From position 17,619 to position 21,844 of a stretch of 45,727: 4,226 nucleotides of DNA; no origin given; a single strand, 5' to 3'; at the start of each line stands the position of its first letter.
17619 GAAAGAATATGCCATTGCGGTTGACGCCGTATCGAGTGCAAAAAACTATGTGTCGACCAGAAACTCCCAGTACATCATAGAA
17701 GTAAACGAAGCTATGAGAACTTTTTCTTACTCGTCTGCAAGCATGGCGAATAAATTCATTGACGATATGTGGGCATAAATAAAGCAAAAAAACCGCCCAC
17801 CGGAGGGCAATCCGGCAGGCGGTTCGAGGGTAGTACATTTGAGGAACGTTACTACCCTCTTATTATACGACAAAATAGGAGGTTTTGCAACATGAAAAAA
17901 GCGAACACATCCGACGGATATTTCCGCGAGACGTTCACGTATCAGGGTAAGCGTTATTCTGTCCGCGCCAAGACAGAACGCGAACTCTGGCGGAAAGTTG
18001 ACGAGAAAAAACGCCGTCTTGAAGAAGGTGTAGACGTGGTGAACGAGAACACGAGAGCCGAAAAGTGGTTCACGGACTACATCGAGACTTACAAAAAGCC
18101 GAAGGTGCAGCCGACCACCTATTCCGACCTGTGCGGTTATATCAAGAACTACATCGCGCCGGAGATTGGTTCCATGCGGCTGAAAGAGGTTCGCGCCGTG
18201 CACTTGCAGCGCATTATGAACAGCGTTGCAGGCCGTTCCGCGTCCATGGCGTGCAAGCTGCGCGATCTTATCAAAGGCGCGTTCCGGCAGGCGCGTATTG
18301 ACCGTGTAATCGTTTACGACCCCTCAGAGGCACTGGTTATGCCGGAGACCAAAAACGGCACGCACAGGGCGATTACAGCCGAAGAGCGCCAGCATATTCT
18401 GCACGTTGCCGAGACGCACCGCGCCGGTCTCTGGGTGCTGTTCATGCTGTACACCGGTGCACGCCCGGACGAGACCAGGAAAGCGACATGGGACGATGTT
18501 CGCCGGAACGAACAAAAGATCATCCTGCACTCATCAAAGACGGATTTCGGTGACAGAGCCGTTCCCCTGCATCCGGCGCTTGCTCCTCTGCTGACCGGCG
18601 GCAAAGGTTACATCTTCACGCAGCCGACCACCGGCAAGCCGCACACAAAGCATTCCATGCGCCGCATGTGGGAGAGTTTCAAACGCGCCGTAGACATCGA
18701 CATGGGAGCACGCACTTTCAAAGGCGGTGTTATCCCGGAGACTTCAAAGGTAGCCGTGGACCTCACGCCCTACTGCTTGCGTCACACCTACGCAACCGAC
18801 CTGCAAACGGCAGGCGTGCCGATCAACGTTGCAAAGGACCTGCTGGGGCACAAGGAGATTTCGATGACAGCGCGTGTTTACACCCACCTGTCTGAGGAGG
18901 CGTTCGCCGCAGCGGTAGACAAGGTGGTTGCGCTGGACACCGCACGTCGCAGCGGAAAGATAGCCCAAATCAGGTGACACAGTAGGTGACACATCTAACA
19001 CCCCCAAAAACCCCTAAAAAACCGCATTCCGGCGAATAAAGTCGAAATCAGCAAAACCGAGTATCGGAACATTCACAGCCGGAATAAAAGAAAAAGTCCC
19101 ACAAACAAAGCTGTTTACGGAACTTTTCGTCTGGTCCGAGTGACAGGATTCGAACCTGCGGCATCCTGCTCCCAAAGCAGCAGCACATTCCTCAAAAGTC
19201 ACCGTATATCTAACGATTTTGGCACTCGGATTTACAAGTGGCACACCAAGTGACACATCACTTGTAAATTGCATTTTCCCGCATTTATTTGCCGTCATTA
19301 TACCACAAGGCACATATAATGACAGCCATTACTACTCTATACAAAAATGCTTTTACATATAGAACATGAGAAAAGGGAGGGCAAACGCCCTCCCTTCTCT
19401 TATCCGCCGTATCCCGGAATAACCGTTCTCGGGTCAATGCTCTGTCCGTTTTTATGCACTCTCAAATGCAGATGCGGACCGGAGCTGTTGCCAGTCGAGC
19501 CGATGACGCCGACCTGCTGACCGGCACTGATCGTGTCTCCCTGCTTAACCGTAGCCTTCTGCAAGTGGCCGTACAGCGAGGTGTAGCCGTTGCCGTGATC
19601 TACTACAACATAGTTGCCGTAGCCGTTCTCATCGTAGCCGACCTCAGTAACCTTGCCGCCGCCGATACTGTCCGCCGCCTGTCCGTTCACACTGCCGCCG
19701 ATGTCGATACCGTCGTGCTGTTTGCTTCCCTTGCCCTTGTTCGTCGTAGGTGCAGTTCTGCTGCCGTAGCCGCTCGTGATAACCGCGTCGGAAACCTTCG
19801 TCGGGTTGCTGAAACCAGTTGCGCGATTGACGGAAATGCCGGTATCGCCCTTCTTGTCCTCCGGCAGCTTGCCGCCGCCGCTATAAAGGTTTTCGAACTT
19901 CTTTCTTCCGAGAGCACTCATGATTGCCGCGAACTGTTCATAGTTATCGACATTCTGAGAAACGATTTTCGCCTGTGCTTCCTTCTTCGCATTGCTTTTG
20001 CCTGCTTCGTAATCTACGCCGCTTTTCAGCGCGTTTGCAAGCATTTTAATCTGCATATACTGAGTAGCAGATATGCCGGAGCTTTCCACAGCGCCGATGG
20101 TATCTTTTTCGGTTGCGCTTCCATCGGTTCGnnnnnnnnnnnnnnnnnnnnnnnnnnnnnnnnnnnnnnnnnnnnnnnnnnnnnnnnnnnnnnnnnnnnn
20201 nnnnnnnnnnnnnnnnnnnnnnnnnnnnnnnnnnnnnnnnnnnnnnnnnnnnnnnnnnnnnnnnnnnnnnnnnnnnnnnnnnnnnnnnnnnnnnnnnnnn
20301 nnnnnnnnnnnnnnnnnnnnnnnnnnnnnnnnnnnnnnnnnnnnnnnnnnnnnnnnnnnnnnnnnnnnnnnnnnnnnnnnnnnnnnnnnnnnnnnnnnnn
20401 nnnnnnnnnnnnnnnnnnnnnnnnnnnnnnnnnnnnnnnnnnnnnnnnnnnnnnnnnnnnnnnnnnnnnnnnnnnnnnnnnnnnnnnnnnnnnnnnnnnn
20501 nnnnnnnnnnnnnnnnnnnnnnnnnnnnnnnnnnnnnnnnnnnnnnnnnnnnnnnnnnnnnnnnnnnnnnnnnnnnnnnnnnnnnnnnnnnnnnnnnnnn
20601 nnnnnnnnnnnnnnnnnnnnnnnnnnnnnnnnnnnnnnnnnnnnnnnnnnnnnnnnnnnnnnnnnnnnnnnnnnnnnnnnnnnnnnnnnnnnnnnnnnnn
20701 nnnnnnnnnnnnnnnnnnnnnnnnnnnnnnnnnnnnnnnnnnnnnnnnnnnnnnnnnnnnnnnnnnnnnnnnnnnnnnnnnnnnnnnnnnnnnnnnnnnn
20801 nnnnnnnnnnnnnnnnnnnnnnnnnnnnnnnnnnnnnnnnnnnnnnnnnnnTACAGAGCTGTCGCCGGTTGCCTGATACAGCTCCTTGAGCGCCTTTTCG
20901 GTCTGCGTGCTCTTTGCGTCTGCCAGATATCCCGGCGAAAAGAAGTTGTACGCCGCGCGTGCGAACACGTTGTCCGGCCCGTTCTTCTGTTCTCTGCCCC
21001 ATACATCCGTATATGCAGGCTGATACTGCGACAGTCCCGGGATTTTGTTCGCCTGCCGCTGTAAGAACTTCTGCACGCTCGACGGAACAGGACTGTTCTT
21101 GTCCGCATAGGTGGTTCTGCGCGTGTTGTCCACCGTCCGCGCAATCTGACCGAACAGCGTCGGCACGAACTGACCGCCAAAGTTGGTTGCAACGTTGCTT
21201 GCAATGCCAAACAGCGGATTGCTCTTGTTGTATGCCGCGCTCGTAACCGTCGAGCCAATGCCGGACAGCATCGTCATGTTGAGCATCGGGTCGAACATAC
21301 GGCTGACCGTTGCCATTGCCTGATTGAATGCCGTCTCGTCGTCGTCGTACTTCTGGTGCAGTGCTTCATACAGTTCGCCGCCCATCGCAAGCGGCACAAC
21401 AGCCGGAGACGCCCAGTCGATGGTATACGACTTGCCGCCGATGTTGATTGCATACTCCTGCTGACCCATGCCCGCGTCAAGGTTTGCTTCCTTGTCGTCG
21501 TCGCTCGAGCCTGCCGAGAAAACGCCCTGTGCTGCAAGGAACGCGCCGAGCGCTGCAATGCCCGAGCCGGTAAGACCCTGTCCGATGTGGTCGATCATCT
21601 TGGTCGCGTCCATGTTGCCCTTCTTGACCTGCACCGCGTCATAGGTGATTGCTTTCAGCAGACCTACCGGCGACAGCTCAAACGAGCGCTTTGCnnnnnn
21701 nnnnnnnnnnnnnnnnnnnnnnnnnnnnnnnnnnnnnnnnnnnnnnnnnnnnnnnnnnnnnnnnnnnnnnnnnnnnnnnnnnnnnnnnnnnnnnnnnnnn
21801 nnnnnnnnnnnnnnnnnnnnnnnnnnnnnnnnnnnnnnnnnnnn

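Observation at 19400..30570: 11-kb operon after the lysis cassette, ending in a 2203-aa M23-peptidase protein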

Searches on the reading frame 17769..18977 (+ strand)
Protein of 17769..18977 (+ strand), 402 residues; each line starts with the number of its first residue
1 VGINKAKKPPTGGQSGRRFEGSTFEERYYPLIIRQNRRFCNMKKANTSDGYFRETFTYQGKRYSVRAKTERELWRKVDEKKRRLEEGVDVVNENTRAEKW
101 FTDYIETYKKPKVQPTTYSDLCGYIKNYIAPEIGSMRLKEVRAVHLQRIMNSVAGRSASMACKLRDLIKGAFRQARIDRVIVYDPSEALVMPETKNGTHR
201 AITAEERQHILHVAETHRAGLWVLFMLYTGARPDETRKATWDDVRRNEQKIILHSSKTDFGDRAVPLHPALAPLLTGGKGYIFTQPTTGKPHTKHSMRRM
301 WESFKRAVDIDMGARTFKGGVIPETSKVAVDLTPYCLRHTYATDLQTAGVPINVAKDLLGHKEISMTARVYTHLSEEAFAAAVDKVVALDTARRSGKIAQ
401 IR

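Call 28: search_protein_families(library=phrogs, proteins=[window:17769-18977:+], max_evalue=0.0001)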
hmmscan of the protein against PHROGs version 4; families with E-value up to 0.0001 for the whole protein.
window:17769-18977:+ (402 aa): 6 families
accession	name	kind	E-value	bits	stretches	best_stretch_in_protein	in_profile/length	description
phrog_1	-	integration and excision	8.1e-57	194.8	1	45-391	117-452/611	integrase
phrog_216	-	integration and excision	8.1e-30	104.9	1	170-388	24-238/301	integrase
phrog_7685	-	integration and excision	1.5e-10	42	1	328-385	177-234/240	integrase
phrog_23271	-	unknown function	2.2e-09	38.1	1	331-384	8-60/67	-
phrog_7244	-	integration and excision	8.7e-08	32.7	1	98-258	76-235/263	integrase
phrog_26960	-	unknown function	7.5e-06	27.2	1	51-154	20-127/146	-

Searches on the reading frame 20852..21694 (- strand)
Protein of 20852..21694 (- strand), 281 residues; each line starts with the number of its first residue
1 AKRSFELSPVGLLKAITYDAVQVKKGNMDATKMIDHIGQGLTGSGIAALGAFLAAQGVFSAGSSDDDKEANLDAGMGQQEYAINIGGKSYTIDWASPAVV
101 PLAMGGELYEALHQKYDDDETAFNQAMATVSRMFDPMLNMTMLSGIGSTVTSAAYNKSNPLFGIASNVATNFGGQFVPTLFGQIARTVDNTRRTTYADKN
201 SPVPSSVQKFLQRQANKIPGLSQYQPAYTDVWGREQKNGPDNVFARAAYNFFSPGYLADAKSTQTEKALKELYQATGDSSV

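Call 78: find_related_loci(query=window:20852-21694:-, collection=genome_contigs, flank=10000)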
Query window:20852-21694:- (281 aa) in genome_contigs; peptide patterns used: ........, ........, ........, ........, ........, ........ (x = any residue, [..] = any of these).
41 stretches matched a pattern; 4 encode a relative of the query (tblastn E <= 1e-3); 4 distinct loci.
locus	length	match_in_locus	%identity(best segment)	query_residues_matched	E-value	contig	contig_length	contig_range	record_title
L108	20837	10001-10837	62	1-281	1e-120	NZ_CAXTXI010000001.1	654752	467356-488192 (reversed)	Agathobaculum sp. Marseille-P7918 isolate CC00995 CC00995_1_NODE_1_length_654752_cov_143.949425, whole genome shotgun se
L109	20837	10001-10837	62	1-281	2e-120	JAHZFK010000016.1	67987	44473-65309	MAG: Clostridiales bacterium isolate HRGM_Genome_2907 HRGM_Genome_2907_16, whole genome shotgun sequence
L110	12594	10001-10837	62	1-281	2e-118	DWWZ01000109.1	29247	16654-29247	MAG TPA_asm: Candidatus Butyricicoccus avicola isolate ChiSjej6B24-14740 ChiSjej6B24M5__C108923_L29247_SAMN08009954, who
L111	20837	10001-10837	62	1-281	1e-117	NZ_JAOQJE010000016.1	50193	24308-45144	Agathobaculum ammoniilyticum strain Sanger_34 .14207_7_50.16, whole genome shotgun sequence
